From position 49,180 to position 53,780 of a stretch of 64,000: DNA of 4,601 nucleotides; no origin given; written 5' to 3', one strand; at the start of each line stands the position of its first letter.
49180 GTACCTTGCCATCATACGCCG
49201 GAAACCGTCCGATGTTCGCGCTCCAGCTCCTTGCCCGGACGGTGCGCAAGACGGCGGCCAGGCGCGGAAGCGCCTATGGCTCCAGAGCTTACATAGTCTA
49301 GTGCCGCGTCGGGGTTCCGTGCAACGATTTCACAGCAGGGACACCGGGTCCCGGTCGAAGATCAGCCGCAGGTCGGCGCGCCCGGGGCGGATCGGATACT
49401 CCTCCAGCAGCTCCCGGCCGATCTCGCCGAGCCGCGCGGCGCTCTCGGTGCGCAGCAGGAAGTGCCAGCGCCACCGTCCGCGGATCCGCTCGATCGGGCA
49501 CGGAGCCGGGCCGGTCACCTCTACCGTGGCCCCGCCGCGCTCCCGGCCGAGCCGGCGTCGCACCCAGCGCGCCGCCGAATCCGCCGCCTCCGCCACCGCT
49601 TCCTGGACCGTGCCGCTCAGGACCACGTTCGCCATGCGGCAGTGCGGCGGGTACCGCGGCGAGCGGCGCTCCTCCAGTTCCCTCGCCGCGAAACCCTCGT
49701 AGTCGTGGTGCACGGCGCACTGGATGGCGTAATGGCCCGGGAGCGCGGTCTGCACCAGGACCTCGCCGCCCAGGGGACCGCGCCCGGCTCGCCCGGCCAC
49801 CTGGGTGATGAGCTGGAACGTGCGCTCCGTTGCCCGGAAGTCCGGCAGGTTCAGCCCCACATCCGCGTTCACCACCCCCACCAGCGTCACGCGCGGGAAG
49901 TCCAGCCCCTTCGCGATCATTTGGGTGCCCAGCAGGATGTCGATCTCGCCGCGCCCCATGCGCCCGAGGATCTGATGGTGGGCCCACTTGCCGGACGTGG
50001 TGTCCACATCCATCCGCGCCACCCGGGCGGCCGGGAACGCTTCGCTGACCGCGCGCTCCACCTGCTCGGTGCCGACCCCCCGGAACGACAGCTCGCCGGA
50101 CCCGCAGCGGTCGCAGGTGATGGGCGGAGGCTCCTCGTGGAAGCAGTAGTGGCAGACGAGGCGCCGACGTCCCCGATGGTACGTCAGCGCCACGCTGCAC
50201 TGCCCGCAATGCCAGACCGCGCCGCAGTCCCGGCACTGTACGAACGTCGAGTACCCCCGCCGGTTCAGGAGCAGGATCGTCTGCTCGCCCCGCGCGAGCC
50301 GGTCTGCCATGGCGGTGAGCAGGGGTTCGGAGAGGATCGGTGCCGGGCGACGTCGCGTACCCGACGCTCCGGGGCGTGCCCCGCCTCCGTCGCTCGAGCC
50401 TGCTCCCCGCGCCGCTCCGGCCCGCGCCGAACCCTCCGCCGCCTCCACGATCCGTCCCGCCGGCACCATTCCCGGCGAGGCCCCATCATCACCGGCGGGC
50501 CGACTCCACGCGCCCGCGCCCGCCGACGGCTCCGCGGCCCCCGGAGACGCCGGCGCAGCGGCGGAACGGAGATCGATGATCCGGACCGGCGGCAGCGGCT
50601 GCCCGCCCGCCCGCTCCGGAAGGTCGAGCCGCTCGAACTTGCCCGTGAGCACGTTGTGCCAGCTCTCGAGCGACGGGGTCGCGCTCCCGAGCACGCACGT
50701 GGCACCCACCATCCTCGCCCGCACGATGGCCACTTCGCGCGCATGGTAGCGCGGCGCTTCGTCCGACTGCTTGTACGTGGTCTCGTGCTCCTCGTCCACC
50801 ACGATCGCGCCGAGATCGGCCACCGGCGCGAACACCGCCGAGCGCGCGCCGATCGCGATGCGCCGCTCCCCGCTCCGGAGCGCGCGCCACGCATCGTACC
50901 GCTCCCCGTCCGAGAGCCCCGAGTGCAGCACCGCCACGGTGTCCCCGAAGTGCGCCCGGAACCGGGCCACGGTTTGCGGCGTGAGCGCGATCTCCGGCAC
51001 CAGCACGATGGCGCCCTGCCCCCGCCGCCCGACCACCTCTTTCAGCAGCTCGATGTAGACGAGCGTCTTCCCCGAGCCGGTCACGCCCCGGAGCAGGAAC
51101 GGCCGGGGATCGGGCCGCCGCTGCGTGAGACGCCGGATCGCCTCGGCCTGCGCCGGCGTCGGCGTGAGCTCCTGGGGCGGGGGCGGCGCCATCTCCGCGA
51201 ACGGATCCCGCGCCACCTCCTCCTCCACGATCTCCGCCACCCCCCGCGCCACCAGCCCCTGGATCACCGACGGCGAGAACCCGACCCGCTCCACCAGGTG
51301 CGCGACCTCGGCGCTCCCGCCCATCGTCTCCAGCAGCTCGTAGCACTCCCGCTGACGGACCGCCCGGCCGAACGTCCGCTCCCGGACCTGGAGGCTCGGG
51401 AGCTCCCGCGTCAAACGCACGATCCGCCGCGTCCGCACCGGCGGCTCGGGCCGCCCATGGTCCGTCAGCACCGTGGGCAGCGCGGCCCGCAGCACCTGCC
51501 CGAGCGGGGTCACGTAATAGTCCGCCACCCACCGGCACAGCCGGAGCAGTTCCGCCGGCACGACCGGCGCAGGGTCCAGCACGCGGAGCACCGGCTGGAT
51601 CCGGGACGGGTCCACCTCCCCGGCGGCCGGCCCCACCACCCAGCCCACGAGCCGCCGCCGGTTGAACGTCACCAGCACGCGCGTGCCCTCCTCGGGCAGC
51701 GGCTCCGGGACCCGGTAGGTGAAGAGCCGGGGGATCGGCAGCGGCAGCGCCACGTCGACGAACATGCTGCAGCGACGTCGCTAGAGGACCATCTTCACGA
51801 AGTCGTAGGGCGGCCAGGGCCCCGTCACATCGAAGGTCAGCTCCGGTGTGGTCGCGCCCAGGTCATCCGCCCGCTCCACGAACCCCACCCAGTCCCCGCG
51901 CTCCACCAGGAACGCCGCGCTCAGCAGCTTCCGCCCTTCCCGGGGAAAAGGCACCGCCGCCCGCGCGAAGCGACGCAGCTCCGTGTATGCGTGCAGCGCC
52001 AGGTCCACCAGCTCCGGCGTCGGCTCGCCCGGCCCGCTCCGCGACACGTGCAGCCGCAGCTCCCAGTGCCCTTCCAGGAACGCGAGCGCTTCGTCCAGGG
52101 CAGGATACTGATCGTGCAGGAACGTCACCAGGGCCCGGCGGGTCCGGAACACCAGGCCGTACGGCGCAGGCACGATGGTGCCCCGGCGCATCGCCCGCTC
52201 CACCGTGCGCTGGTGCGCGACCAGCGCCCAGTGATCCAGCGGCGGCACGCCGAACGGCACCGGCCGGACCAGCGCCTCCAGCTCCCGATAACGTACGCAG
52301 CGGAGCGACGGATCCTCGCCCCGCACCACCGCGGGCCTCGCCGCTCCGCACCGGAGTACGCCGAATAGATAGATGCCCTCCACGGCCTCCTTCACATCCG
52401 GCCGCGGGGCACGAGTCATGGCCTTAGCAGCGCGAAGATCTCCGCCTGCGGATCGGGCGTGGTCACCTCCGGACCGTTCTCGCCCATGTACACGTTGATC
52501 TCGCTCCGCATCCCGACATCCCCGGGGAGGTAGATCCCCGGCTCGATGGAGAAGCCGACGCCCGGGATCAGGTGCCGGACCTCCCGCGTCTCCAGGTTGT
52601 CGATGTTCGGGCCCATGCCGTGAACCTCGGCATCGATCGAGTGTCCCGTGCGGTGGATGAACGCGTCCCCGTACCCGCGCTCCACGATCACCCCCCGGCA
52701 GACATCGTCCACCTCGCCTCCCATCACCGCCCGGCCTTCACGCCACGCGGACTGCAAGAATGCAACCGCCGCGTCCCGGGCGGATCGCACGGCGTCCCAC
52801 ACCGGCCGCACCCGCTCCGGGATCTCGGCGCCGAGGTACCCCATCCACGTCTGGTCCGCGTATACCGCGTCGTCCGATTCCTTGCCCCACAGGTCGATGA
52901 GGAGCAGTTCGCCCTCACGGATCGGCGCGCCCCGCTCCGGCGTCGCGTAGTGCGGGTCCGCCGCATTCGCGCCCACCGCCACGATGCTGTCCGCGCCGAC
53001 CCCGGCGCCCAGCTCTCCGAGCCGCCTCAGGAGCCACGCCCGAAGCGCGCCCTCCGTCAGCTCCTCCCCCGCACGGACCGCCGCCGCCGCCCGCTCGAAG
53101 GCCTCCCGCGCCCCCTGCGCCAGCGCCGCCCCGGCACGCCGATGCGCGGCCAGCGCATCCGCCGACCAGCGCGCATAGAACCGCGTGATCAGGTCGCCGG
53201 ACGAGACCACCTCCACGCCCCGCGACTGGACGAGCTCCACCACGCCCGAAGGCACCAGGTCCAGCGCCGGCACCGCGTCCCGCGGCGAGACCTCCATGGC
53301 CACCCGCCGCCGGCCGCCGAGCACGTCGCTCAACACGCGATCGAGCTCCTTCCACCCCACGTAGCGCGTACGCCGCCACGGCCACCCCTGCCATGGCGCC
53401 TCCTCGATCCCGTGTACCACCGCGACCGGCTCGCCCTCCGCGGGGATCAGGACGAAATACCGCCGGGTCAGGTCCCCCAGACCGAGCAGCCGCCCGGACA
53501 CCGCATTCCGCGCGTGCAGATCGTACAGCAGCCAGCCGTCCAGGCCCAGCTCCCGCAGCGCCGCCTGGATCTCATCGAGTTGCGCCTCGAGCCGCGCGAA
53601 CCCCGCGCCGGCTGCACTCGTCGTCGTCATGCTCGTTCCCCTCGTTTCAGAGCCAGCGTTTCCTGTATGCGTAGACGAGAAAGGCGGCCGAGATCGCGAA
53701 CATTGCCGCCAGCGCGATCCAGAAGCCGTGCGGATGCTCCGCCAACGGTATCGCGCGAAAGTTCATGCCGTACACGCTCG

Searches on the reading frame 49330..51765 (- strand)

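Call 30: search_protein_families(library=pfam, proteins=[window:49330-51765:-], max_evalue=0.0001)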
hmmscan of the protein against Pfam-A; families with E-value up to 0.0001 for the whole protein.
window:49330-51765:- (811 aa): 6 families
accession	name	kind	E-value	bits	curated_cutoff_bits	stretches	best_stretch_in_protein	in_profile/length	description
PF17764.6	PriA_3primeBD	-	1.4e-27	95.8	22.7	1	4-97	1-96/96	3'DNA-binding domain (3'BD)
PF18074.6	PriA_C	-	2.5e-18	67.1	26.9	1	707-807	1-95/95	Primosomal protein N C-terminal domain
PF04851.21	ResIII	-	4.8e-16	59.5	22.5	1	200-365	2-163/164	Type III restriction enzyme, res subunit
PF00270.35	DEAD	-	7.7e-16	58.7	26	1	203-367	1-162/167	DEAD/DEAH box helicase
PF18319.7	Zn_ribbon_PriA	-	7.7e-10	39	26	1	520-546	1-27/27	PriA DNA helicase Cys-rich region (CRR) domain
PF00271.37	Helicase_C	-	2.4e-08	34.6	23.5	1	597-662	55-108/110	Helicase conserved C-terminal domain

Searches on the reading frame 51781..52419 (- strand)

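Call 30: search_protein_families(library=pfam, proteins=[window:51781-52419:-], max_evalue=0.0001)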
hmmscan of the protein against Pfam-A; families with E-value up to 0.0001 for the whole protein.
window:51781-52419:- (212 aa): 1 family
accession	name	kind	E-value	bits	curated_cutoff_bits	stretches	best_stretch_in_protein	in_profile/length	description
PF06386.16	GvpL_GvpF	-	3.6e-34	119.3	23.6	2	15-127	1-120/245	Gas vesicle synthesis protein GvpL/GvpF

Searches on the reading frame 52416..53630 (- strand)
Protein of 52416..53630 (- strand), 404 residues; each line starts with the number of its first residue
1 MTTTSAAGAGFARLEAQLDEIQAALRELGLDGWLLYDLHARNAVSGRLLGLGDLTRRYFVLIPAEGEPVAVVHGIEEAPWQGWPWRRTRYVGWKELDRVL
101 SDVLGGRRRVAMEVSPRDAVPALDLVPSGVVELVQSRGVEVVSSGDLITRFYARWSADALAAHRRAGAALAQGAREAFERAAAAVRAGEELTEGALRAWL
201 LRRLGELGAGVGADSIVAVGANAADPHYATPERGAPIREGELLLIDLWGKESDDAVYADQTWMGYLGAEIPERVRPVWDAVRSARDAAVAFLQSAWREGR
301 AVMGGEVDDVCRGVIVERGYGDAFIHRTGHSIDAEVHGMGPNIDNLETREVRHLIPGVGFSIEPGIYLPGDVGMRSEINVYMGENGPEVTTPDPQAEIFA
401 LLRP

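Call 62: search_protein_families(library=pfam, proteins=[window:52416-53630:-], max_evalue=0.0001)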
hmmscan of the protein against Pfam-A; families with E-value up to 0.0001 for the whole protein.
window:52416-53630:- (404 aa): 1 family
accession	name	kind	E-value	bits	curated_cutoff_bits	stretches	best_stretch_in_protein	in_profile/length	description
PF00557.29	Peptidase_M24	-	1.6e-33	116.7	23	1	172-382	8-206/208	Metallopeptidase family M24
